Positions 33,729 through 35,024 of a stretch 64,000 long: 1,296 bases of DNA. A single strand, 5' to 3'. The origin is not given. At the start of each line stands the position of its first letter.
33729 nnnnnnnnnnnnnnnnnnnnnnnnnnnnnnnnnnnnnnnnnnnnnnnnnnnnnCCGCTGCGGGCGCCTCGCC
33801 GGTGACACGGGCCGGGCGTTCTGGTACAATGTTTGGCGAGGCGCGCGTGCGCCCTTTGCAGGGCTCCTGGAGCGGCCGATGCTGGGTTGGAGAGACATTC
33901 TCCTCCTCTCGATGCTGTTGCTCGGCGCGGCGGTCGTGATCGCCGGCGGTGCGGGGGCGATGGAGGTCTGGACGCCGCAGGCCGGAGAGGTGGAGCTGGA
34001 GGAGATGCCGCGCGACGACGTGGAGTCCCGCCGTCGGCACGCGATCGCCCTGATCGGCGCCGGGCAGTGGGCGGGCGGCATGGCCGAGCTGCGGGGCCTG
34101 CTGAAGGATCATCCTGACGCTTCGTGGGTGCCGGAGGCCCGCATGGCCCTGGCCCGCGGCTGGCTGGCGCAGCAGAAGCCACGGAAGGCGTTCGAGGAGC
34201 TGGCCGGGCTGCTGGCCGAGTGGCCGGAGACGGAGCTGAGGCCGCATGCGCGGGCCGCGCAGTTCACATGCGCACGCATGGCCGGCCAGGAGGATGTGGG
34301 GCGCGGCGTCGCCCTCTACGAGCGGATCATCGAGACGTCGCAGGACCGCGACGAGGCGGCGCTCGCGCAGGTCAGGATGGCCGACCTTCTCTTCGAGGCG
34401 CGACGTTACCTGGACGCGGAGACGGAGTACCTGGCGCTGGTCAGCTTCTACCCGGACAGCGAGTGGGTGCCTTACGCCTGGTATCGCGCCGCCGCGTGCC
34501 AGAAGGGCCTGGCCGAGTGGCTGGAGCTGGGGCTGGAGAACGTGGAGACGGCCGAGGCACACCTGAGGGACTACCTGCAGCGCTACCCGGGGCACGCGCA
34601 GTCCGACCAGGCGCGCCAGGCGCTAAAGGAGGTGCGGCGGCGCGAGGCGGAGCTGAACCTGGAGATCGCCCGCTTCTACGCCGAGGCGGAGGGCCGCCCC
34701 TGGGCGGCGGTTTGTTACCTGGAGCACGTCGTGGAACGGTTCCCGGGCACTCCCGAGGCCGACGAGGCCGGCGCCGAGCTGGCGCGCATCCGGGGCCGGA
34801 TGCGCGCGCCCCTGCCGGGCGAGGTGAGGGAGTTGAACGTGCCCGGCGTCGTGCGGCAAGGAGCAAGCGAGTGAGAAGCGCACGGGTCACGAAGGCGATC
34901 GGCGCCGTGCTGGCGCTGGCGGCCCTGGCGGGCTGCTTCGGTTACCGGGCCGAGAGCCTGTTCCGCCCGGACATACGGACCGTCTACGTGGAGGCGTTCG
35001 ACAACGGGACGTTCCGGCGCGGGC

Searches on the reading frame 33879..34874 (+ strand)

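Call 32: search_protein_families(library=pfam, proteins=[window:33879-34874:+])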
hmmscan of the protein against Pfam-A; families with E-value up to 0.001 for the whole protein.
window:33879-34874:+ (331 aa): 4 families
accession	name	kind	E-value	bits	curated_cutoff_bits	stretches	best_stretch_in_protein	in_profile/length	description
PF13525.12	YfiO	-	3.1e-11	43.9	25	1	173-297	54-180/203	Outer membrane lipoprotein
PF13174.12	TPR_6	-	9.5e-09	35.8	26.3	0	199-238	1-32/33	Tetratricopeptide repeat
PF14559.12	TPR_19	-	9.4e-08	32.7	25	0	137-196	4-61/68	Tetratricopeptide repeat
PF13428.12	TPR_14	-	3.1e-06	27.8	23.5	0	51-93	4-43/44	Tetratricopeptide repeat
